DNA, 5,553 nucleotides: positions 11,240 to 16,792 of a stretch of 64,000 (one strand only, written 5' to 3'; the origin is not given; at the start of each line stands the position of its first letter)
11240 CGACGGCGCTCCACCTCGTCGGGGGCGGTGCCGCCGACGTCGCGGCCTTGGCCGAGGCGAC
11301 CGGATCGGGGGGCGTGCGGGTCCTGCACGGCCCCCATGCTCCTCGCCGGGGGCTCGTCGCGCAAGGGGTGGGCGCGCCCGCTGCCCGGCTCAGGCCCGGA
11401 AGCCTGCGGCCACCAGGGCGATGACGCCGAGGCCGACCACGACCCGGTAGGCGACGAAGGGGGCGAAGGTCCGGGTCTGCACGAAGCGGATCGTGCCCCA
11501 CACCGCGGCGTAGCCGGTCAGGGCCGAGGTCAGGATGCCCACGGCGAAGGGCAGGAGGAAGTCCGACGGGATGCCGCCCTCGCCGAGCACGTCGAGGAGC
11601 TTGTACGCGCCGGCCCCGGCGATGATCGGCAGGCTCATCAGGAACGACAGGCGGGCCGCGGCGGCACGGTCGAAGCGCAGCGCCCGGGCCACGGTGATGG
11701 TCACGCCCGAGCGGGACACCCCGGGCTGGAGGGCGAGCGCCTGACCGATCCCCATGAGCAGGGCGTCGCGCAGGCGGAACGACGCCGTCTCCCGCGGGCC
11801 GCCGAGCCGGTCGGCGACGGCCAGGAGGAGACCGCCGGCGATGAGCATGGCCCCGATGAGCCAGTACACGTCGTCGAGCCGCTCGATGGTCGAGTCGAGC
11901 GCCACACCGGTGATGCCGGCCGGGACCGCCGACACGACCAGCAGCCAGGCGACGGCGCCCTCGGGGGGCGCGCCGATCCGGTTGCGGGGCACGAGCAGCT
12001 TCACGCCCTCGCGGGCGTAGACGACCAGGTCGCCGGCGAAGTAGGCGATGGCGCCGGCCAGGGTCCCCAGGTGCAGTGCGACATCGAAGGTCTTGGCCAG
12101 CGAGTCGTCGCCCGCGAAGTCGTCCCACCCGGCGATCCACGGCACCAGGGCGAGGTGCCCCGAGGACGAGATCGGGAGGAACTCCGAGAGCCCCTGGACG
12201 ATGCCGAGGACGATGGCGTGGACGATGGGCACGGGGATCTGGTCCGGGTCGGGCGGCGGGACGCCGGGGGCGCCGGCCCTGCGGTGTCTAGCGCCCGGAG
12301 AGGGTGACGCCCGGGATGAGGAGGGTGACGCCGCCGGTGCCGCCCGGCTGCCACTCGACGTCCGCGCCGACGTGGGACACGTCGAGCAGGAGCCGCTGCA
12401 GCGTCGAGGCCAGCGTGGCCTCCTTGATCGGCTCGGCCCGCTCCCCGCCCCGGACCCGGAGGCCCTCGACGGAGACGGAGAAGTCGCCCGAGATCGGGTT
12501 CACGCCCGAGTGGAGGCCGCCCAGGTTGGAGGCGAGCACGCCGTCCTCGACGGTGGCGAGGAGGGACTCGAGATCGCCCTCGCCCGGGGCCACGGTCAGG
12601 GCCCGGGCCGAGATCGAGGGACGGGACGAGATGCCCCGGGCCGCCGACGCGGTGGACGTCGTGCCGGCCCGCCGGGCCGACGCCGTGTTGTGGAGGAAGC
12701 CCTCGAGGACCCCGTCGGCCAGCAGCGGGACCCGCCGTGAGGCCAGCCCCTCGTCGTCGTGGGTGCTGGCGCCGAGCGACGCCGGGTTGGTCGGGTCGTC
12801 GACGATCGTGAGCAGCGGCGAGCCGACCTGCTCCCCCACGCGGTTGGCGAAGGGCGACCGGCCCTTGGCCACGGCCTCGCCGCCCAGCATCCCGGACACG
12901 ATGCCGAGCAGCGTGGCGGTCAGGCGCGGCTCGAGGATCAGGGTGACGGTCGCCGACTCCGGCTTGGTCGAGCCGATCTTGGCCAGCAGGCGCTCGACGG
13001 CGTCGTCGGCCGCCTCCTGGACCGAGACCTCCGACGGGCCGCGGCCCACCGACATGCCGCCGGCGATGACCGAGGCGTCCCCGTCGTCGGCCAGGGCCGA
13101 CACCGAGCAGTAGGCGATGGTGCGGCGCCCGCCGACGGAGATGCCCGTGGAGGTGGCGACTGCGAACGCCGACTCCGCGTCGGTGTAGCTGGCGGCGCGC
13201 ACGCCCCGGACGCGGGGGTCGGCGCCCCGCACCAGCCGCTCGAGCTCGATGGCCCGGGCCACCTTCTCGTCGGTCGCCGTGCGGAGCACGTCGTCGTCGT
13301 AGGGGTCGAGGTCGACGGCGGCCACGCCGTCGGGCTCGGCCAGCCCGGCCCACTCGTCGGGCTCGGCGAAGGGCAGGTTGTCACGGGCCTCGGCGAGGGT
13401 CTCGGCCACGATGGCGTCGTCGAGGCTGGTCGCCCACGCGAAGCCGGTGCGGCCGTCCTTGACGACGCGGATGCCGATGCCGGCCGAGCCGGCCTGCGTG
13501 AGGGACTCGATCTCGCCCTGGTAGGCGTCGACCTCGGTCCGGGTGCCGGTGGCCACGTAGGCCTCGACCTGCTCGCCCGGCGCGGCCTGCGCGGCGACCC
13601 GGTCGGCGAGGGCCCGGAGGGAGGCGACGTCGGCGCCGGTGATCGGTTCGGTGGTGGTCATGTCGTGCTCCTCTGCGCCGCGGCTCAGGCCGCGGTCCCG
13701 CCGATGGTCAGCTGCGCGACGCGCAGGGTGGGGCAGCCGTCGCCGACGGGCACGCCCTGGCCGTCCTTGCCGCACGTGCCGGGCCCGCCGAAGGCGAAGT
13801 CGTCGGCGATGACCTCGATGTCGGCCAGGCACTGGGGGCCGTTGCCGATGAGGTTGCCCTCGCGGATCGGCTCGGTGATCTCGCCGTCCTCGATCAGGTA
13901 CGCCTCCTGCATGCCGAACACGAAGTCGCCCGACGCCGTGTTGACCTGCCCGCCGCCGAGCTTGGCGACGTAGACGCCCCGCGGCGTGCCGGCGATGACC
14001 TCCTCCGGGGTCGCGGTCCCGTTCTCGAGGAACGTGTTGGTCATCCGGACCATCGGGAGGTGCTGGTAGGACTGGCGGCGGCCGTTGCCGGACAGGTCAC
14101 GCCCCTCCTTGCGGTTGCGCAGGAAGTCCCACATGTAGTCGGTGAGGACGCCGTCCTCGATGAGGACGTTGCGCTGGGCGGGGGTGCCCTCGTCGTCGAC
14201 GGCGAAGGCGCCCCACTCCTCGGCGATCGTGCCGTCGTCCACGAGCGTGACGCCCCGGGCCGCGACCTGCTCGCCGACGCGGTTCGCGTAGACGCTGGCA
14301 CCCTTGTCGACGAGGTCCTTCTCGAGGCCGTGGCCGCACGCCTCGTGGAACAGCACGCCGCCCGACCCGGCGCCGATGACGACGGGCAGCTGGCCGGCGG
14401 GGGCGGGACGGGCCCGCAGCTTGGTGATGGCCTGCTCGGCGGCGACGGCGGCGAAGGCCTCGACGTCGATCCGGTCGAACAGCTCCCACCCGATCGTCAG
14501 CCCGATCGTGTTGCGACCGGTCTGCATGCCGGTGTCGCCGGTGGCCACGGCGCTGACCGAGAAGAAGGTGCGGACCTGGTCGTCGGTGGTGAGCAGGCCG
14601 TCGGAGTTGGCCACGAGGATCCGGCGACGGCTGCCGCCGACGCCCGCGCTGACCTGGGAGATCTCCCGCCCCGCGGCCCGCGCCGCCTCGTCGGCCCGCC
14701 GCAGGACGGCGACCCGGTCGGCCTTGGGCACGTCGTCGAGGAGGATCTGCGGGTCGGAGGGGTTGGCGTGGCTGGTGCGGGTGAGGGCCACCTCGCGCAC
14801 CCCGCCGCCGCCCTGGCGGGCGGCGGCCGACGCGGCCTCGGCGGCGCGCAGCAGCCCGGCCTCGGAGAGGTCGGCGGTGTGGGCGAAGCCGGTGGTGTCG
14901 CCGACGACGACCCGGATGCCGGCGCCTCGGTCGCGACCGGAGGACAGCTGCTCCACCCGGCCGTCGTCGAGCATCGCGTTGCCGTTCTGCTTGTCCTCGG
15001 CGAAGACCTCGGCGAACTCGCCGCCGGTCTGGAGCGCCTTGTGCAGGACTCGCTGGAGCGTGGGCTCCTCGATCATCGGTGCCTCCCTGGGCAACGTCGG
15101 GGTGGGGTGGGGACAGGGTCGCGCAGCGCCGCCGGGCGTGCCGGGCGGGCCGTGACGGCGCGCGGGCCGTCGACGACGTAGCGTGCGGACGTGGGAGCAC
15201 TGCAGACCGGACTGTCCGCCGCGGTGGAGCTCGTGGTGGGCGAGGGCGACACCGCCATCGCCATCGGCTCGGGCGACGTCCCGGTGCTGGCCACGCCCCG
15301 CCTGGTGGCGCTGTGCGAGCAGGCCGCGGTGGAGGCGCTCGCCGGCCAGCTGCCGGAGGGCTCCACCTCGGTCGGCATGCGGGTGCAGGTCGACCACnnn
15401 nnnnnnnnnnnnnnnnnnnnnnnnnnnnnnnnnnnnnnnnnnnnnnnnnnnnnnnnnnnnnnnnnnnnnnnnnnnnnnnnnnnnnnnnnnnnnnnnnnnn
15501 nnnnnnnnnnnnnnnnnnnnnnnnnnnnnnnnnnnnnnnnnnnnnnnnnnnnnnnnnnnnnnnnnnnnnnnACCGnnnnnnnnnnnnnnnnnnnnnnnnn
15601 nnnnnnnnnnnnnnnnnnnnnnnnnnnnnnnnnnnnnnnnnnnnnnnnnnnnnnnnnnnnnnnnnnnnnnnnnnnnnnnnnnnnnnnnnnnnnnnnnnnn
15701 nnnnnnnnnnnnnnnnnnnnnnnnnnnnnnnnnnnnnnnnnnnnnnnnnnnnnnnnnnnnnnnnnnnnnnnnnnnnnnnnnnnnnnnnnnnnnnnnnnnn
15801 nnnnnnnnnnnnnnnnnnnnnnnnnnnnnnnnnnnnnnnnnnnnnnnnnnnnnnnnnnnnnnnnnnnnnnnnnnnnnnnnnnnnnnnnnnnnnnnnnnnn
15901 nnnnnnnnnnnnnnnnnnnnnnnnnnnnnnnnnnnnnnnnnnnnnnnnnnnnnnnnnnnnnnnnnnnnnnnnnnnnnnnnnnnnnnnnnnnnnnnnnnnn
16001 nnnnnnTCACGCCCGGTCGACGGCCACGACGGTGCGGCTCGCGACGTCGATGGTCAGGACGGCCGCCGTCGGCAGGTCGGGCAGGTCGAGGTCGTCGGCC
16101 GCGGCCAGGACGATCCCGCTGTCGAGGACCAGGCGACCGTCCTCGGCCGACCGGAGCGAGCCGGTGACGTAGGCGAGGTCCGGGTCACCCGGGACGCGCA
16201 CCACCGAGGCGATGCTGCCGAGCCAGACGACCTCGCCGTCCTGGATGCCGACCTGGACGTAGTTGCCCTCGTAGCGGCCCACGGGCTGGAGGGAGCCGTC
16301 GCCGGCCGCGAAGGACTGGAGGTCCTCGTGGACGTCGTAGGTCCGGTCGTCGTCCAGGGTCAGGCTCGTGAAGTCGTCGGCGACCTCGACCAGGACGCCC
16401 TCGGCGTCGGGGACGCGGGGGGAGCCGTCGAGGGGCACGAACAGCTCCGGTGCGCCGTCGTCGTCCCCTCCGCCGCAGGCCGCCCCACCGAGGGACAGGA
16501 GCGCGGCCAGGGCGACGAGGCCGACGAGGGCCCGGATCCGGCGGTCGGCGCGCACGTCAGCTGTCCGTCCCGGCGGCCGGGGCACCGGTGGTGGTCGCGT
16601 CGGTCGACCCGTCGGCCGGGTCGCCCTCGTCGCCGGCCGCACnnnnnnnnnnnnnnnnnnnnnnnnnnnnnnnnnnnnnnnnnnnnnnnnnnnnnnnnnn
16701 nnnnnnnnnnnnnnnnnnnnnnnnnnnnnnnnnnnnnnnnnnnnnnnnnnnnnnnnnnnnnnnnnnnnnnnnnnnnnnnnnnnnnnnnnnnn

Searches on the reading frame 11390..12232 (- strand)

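Call 9: search_protein_families(library=pfam, proteins=[window:11390-12232:-], max_evalue=0.01)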
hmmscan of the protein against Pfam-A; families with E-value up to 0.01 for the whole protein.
window:11390-12232:- (280 aa): 1 family
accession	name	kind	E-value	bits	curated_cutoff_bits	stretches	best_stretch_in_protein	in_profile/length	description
PF02673.24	BacA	-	8e-70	235.9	33.4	1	6-268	1-256/257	Bacitracin resistance protein BacA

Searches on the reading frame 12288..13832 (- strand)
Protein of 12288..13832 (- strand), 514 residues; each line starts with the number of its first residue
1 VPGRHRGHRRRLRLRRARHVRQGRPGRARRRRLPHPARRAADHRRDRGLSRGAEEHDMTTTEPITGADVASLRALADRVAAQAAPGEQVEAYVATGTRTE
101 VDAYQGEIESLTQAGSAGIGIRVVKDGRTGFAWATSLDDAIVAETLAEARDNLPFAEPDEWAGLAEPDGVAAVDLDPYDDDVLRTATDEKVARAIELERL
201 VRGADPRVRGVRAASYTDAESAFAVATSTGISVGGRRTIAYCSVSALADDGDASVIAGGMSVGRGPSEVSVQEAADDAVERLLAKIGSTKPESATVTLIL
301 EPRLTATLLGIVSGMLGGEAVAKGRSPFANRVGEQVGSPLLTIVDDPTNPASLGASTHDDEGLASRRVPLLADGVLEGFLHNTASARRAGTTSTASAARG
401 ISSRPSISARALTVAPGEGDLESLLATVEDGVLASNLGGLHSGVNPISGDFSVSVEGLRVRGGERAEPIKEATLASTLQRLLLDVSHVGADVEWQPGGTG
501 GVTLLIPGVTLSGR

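Call 9: search_protein_families(library=pfam, proteins=[window:12288-13832:-], max_evalue=0.01)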
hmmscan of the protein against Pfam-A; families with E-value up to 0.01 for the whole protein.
window:12288-13832:- (514 aa): 3 families
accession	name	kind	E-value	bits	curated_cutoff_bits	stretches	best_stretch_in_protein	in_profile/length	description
PF19289.4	PmbA_TldD_3rd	-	8.1e-61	205.4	22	1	295-513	3-220/220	PmbA/TldA metallopeptidase C-terminal domain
PF19290.4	PmbA_TldD_2nd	-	5e-13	49.9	20.9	1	187-285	8-108/109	PmbA/TldA metallopeptidase central domain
PF01523.21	PmbA_TldD_1st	-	1.8e-11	44.4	20.9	1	89-151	1-63/65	PmbA/TldA metallopeptidase domain 1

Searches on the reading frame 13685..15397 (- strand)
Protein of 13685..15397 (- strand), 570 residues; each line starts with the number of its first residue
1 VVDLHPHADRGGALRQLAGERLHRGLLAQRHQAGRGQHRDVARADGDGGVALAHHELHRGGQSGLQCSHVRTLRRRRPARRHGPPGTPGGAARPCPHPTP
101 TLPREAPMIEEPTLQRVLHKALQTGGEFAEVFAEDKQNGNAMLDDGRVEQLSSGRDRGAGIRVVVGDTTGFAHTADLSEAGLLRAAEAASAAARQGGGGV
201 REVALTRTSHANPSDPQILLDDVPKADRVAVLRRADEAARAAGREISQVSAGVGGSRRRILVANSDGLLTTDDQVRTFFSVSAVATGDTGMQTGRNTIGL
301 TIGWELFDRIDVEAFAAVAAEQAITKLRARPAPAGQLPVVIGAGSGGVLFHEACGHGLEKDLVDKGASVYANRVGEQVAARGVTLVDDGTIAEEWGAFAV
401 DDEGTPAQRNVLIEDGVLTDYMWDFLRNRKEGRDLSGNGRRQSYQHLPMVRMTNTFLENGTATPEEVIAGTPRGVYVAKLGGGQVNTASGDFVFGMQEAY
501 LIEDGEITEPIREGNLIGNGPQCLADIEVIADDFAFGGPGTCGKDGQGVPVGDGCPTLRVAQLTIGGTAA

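Call 9: search_protein_families(library=pfam, proteins=[window:13685-15397:-], max_evalue=0.01)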
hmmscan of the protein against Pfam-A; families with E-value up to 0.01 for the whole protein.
window:13685-15397:- (570 aa): 3 families
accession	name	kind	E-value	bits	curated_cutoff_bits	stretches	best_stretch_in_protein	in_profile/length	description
PF19289.4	PmbA_TldD_3rd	-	4.8e-66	222.5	22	1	335-567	2-220/220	PmbA/TldA metallopeptidase C-terminal domain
PF19290.4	PmbA_TldD_2nd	-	4.8e-17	62.8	20.9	1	220-327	3-109/109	PmbA/TldA metallopeptidase central domain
PF01523.21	PmbA_TldD_1st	-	5.2e-17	62.2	20.9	1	129-193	1-65/65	PmbA/TldA metallopeptidase domain 1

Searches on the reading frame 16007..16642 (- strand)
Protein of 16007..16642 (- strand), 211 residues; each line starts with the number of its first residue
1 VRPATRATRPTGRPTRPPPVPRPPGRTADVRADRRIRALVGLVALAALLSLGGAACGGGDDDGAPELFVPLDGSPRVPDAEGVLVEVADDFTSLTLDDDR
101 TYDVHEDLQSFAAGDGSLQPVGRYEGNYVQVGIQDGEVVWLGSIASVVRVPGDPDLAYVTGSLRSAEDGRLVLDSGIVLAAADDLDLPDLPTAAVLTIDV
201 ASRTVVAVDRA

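Call 9: search_protein_families(library=pfam, proteins=[window:16007-16642:-], max_evalue=0.01)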
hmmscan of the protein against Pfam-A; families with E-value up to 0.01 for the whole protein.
window:16007-16642:- (211 aa): 1 family
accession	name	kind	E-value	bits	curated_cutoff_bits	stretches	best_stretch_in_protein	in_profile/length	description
PF07076.17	DUF1344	-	0.0052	17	23.1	0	79-108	3-32/60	Protein of unknown function (DUF1344)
